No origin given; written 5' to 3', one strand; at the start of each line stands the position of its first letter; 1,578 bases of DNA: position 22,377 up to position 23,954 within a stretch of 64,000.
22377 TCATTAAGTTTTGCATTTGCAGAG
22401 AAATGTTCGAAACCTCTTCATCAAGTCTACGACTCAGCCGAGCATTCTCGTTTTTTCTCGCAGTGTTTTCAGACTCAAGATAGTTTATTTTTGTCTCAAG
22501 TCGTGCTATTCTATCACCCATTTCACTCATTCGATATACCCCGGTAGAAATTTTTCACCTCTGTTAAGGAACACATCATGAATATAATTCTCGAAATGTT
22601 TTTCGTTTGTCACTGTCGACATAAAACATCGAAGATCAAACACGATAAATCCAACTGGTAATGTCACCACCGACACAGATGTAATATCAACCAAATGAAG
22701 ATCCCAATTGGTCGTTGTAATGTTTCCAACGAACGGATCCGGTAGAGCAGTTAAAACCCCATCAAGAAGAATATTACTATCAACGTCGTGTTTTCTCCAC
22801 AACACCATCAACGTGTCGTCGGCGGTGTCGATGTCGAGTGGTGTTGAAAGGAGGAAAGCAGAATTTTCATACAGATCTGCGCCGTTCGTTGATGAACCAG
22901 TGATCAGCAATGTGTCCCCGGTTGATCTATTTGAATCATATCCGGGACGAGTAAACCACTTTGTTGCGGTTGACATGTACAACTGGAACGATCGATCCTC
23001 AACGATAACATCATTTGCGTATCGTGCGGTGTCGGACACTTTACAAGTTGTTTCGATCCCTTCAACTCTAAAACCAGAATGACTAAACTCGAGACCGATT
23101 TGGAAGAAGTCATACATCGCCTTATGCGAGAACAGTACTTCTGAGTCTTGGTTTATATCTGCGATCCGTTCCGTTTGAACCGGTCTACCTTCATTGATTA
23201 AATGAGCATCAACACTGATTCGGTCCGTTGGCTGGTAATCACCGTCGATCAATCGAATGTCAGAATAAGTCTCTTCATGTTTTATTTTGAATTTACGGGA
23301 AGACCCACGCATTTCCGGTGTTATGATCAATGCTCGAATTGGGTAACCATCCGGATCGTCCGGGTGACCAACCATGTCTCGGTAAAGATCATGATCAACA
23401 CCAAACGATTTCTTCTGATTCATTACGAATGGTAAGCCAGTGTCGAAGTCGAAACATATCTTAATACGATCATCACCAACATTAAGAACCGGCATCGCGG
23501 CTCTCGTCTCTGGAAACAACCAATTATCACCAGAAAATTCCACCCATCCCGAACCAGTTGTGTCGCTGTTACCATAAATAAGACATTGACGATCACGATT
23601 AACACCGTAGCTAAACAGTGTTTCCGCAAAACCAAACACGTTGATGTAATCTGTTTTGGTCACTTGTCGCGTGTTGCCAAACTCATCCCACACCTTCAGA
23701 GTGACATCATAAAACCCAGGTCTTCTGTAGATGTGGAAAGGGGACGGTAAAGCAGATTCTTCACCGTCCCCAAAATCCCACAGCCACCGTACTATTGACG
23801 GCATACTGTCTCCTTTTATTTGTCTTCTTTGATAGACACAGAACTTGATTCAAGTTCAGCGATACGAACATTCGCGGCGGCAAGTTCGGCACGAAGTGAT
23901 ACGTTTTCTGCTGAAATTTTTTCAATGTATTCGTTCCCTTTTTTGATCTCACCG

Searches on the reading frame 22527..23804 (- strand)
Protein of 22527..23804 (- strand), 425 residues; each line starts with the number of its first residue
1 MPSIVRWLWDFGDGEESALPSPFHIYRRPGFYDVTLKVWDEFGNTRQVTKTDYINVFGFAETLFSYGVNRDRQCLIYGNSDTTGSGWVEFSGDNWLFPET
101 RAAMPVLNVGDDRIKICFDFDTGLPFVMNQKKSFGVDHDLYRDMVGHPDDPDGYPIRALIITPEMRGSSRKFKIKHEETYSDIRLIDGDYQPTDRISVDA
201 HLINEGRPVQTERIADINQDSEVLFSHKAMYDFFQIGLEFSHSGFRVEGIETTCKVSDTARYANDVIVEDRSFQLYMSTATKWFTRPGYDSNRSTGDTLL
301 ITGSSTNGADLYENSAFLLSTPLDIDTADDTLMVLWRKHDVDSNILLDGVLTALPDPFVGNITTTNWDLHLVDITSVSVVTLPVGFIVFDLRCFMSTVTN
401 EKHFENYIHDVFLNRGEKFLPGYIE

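Call 9: search_protein_families(library=phrogs, proteins=[window:22527-23804:-], max_evalue=0.001)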
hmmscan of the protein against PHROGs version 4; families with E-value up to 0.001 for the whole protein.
window:22527-23804:- (425 aa): 0 families

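Call 11: search_protein_families(library=pfam, proteins=[window:22527-23804:-], max_evalue=0.01)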
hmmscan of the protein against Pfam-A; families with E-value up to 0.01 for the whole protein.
window:22527-23804:- (425 aa): 2 families
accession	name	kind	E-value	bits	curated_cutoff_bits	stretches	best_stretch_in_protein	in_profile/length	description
PF18911.6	PKD_4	-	1.8e-13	50.8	27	1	4-56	34-85/85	PKD domain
PF00801.26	PKD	-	2.1e-11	44.1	23.5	1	3-51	28-78/80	PKD domain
